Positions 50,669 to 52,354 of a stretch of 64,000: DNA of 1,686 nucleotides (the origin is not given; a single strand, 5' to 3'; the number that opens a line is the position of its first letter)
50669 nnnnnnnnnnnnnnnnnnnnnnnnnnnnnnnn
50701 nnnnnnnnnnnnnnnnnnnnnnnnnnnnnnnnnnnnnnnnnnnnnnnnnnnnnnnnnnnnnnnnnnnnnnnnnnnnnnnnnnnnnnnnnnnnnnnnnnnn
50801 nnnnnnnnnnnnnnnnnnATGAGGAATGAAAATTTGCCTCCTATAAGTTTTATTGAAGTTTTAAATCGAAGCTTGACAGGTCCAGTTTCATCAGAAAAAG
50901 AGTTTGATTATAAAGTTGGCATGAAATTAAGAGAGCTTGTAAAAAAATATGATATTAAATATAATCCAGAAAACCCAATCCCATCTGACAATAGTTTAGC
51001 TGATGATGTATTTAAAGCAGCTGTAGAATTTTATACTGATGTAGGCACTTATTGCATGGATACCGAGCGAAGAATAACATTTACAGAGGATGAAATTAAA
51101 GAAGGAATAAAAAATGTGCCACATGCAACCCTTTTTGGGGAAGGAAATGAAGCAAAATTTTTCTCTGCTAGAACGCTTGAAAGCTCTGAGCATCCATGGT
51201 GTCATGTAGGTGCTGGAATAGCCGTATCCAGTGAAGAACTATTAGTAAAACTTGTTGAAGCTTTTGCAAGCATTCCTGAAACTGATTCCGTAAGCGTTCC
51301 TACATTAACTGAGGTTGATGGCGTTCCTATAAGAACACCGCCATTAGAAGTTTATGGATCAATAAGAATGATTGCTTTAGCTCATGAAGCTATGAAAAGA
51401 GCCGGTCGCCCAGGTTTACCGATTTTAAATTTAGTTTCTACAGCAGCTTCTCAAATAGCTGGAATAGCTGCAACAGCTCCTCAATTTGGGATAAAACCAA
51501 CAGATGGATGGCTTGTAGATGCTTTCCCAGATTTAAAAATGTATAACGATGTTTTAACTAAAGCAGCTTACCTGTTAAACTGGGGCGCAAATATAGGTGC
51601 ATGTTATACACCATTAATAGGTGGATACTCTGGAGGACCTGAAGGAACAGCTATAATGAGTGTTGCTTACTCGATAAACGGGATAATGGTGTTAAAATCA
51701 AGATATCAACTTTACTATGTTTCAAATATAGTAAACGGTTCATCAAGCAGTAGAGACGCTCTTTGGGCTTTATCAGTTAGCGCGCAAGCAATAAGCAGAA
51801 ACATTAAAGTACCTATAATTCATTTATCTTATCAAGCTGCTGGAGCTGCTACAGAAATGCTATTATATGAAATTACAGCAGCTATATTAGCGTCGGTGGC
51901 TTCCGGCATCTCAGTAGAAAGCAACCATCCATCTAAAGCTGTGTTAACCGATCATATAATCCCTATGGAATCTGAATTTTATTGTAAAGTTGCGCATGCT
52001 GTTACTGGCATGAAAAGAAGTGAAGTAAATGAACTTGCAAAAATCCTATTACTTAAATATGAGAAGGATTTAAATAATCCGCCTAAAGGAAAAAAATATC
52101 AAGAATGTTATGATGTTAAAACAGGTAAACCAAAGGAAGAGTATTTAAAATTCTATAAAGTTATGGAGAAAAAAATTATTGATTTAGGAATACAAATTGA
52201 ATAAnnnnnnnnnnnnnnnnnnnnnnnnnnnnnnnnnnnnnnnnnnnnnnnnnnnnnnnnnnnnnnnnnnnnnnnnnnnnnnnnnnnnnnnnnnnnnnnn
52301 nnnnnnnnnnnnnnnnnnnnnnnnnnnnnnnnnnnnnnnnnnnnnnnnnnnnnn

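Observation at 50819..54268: Two non-pyrrolysine MtmB-family paralogs flanking a B12-binding corrinoid protein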

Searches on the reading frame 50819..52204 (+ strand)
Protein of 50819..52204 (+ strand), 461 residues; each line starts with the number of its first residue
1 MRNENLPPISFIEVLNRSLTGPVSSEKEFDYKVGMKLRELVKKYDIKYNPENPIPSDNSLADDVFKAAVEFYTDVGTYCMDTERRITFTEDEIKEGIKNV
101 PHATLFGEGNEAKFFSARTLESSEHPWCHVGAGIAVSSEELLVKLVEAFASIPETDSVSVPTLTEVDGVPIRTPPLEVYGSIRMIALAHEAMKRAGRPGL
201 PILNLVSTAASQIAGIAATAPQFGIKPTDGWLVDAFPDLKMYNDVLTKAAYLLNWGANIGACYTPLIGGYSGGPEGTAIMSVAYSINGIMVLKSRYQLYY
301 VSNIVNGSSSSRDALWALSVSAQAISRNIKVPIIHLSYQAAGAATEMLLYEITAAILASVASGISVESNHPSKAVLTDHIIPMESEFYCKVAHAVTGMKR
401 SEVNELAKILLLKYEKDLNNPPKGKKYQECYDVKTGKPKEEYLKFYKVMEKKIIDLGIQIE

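Call 3: search_protein_families(library=pfam, proteins=[window:50819-52204:+], max_evalue=0.01)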
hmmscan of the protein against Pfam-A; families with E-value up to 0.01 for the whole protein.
window:50819-52204:+ (461 aa): 1 family
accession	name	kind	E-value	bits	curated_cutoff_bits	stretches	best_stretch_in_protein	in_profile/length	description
PF05369.18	MtmB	-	2.1e-88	297.5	25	1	11-458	3-450/450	Monomethylamine methyltransferase MtmB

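Call 4: search_protein_families(library=ncbifam, proteins=[window:50819-52204:+], max_evalue=0.01)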
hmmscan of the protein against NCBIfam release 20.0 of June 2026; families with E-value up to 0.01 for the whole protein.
window:50819-52204:+ (461 aa): 0 families

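Call 5: search_solved_structures(query=window:50819-52204:+, show_alignments=2, max_evalue=0.001)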
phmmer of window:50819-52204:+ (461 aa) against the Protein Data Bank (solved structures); distinct sequences matched with E-value up to 0.001: 2.
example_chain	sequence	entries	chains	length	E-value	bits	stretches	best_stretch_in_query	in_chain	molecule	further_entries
1l2q_A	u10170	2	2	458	3.9e-57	197.1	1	16-458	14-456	monomethylamine methyltransferase | Monomethylamine methyltransferase mtmB1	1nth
1tv2_A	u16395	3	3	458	5e-57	196.8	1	16-458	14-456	Monomethylamine methyltransferase mtmB1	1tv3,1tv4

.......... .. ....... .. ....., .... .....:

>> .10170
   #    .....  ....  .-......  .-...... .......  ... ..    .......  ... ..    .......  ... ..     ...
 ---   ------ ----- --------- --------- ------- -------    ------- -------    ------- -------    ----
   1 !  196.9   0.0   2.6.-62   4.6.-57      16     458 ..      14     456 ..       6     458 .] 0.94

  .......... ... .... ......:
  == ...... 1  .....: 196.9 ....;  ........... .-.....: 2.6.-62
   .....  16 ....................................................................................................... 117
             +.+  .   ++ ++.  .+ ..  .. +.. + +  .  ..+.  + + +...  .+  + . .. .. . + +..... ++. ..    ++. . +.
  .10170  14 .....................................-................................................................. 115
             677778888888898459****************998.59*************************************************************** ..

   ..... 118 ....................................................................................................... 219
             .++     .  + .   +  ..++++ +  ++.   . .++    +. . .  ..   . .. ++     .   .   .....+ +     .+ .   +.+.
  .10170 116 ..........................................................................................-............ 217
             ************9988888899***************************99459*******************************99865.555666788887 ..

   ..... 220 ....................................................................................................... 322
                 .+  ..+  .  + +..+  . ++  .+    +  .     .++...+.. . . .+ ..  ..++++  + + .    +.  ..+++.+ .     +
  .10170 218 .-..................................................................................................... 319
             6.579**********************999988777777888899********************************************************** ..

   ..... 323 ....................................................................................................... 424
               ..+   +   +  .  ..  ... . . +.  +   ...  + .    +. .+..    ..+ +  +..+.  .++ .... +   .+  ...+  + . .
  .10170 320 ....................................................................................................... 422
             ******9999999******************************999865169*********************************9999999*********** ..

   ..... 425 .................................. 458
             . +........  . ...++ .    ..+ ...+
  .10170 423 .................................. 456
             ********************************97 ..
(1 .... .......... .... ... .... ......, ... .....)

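Call 71: find_related_loci(query=A2, collection=metagenome_contigs, flank=10000)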
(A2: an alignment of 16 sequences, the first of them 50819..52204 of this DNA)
Query A2 (461 aa) in metagenome_contigs; peptide patterns used: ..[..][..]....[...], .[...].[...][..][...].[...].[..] (x = any residue, [..] = any of these).
284 stretches matched a pattern; 167 encode a relative of the query (tblastn E <= 1e-3); the best 80 are kept; 79 distinct loci.
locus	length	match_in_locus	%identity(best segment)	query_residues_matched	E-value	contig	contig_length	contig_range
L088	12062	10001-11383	89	1-461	0e+0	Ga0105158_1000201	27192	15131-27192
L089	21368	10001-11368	90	6-461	0e+0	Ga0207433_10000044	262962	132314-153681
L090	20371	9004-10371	89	6-461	0e+0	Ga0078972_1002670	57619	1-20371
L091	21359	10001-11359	73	9-461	0e+0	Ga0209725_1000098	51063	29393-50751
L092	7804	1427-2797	65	4-460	0e+0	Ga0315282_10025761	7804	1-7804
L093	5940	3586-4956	61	5-461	0e+0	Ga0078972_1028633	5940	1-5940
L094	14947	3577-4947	61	5-461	0e+0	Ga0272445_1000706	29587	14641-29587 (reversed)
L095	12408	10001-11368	62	6-461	0e+0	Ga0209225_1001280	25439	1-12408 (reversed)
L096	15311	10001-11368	61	6-461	0e+0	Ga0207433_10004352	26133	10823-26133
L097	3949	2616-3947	62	9-451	0e+0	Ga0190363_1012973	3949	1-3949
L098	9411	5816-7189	57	1-458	3e-176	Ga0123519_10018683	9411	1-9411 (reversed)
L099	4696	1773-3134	58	9-461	2e-174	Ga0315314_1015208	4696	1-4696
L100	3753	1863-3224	58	9-461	9e-177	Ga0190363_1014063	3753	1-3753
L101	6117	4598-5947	52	9-460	1e-156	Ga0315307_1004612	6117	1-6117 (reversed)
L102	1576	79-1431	50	9-461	1e-165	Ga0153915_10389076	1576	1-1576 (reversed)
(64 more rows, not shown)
